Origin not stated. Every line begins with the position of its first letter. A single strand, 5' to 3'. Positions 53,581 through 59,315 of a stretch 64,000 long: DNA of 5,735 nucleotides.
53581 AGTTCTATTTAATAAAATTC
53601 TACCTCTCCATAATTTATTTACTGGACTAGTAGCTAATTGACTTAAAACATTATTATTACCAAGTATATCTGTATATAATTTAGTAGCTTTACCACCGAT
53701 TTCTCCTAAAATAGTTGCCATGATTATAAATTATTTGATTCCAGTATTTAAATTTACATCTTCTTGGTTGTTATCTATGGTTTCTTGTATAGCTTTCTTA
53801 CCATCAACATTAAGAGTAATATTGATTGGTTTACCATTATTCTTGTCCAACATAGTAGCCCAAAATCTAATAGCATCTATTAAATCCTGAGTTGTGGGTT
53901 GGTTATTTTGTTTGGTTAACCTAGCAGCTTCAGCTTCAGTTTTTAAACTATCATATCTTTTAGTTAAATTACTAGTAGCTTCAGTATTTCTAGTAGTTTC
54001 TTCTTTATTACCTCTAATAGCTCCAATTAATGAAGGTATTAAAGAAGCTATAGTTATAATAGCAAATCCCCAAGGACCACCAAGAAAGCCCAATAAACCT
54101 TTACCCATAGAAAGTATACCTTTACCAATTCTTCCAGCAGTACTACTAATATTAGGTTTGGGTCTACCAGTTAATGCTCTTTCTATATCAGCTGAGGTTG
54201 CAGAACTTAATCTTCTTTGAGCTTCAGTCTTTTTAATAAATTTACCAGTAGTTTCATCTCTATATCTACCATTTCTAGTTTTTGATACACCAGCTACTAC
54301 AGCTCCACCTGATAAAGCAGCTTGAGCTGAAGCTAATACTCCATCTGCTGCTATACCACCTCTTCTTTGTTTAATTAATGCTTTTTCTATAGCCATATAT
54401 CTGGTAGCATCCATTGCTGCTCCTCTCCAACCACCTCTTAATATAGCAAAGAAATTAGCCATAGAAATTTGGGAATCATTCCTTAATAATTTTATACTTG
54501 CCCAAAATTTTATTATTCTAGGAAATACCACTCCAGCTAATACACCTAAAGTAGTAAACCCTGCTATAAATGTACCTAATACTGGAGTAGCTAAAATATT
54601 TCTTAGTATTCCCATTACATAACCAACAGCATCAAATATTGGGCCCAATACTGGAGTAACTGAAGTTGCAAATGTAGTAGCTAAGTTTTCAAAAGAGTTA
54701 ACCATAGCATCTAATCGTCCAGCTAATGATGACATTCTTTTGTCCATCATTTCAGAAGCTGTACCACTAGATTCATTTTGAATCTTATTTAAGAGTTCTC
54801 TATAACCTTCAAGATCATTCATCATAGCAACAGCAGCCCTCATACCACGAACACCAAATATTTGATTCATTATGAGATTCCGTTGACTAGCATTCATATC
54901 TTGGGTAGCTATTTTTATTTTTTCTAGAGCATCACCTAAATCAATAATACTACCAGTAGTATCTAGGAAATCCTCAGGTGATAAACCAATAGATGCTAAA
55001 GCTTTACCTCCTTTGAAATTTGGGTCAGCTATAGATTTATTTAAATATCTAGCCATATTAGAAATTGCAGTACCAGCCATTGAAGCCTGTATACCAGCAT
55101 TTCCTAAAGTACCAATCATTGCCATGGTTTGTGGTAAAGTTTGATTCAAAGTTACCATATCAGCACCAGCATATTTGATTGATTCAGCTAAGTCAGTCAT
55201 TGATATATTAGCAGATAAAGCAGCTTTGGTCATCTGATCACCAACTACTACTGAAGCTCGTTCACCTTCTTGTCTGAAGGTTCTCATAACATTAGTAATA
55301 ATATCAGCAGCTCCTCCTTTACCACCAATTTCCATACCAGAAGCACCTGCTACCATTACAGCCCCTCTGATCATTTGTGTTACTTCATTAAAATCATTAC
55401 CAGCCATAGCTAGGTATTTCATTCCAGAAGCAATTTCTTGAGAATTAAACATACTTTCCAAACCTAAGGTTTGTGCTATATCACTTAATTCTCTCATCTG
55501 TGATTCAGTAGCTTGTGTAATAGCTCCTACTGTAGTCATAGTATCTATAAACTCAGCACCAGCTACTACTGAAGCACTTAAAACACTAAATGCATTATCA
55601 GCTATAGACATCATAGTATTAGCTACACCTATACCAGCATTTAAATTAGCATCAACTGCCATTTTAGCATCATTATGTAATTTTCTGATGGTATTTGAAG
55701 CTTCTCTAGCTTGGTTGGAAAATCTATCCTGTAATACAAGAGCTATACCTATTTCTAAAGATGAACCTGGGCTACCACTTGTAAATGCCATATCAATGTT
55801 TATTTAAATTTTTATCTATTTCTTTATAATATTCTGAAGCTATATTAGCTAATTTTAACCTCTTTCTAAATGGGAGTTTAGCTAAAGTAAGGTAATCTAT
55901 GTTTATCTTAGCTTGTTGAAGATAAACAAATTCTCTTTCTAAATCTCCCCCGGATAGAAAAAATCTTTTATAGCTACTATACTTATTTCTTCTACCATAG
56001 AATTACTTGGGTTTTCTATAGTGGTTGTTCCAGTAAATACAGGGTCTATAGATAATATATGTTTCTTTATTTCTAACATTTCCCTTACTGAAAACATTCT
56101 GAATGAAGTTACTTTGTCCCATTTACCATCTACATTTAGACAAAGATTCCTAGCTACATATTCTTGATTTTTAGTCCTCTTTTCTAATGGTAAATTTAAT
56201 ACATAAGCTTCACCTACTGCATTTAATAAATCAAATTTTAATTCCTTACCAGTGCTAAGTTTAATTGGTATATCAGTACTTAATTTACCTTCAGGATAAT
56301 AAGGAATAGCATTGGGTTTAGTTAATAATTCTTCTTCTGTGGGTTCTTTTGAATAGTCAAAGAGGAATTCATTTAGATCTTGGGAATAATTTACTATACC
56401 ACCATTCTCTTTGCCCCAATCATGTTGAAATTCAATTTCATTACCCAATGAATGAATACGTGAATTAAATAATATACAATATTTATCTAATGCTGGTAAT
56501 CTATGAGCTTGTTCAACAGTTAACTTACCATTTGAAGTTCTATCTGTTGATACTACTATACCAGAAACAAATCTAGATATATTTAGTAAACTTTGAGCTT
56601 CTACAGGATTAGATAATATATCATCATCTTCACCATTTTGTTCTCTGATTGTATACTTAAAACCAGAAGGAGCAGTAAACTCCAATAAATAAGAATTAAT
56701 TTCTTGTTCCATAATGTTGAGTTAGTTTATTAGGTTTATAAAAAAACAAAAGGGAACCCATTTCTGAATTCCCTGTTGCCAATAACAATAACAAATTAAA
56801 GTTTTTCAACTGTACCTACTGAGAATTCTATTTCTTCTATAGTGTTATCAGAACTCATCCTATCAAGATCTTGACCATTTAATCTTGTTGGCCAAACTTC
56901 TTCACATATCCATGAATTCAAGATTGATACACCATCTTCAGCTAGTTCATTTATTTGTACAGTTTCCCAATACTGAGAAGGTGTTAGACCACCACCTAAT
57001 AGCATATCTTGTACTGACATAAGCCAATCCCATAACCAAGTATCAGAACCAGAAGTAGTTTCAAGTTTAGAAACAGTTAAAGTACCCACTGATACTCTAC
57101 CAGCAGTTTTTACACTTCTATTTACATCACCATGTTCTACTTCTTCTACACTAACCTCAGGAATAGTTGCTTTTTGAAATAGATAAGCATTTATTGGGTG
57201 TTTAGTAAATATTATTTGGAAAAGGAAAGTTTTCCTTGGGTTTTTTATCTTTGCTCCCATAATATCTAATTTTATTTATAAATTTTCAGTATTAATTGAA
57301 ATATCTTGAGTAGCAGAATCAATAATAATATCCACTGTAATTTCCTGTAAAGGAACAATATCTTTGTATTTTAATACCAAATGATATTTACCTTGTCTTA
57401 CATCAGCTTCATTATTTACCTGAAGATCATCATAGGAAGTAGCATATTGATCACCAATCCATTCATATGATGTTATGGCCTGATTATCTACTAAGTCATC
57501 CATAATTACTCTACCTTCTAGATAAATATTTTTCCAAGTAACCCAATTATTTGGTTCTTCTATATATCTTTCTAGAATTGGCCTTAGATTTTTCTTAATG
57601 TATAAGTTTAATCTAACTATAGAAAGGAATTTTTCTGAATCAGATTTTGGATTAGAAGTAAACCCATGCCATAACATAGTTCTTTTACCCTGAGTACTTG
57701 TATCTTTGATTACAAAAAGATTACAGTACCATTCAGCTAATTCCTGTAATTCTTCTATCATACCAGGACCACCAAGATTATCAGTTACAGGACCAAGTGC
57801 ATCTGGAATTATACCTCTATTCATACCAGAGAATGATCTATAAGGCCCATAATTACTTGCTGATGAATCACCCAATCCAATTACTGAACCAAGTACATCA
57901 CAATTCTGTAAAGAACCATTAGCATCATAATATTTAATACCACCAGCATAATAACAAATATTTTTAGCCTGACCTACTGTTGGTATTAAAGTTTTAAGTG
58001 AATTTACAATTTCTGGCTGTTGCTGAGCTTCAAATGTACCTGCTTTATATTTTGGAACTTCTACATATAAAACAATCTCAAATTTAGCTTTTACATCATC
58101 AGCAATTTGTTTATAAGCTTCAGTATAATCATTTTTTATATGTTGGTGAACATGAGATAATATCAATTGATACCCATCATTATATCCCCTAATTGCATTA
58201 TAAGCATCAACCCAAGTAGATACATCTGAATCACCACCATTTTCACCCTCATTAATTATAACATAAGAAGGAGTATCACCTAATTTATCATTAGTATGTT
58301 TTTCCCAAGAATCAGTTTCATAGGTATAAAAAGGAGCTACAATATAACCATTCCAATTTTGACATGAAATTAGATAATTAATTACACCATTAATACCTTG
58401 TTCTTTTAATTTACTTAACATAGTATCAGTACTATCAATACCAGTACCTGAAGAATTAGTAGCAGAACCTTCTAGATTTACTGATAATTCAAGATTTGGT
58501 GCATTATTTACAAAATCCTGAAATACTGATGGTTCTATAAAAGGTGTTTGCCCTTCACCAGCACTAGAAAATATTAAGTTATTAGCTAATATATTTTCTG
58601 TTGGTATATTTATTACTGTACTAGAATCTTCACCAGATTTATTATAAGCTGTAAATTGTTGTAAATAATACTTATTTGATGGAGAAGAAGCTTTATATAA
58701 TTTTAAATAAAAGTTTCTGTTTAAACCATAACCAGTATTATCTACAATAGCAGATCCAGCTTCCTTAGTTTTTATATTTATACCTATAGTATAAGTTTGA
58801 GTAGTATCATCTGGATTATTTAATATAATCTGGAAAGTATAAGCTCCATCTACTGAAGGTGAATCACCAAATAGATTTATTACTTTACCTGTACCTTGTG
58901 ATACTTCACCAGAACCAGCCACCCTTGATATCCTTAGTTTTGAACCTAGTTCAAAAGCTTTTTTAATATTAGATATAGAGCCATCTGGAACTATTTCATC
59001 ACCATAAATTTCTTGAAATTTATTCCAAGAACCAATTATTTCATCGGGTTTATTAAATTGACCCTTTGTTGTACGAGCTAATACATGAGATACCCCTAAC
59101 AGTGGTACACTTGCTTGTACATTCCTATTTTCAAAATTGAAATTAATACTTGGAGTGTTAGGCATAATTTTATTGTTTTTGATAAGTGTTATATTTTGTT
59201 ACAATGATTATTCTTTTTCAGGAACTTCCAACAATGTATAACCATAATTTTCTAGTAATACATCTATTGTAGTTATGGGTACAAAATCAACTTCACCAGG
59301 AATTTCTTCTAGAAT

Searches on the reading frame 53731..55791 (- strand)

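Call 81: search_protein_families(library=phrogs, proteins=[window:53731-55791:-], max_evalue=0.00001)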
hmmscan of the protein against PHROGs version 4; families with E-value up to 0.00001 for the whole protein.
window:53731-55791:- (686 aa): 17 families
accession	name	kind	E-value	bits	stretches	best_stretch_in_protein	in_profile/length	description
phrog_28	-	tail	4.6e-48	165.6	1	21-581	230-666/1228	tail length tape measure protein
phrog_9696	-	tail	7.5e-48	164.1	1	30-366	31-365/1415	tail length tape measure protein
phrog_1533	-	tail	4.1e-44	151.5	1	23-614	200-687/1688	tail length tape measure protein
phrog_4704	-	tail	2.4e-39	136.5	1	70-399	211-528/625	tail length tape measure protein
phrog_991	-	tail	1.3e-37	130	1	19-590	220-665/1966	tail length tape measure protein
phrog_1272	-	tail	5.3e-34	118.2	1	26-603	210-684/1606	tail length tape measure protein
phrog_5218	-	unknown function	2.3e-30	106.6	1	22-400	176-576/1599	-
phrog_167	-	tail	3.6e-29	102.2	1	25-627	255-735/1555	tail length tape measure protein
phrog_1293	-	tail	2.3e-28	99.6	1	76-389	180-496/1424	tail length tape measure protein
phrog_38390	-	tail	4.6e-25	88.9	1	72-373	54-337/1029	tail length tape measure protein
phrog_19074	-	unknown function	4.8e-24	85.4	1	70-393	147-459/1384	-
phrog_5493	-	tail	7.2e-20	71.9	1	22-347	14-325/1102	tail length tape measure protein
phrog_16692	-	unknown function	6.5e-15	55.6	1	54-370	157-475/1107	-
phrog_9228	-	tail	5.3e-12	45.8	1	48-389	180-502/1425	tail length tape measure protein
phrog_28420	-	tail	2.4e-11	43.5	1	73-408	53-361/906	tail length tape measure protein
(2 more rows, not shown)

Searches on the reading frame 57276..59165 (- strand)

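Call 81: search_protein_families(library=phrogs, proteins=[window:57276-59165:-], max_evalue=0.00001)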
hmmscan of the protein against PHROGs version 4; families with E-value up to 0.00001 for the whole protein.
window:57276-59165:- (629 aa): 1 family
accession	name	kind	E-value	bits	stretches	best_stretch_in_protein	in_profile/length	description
phrog_23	-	tail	2.2e-10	40.9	1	34-617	58-464/496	tail sheath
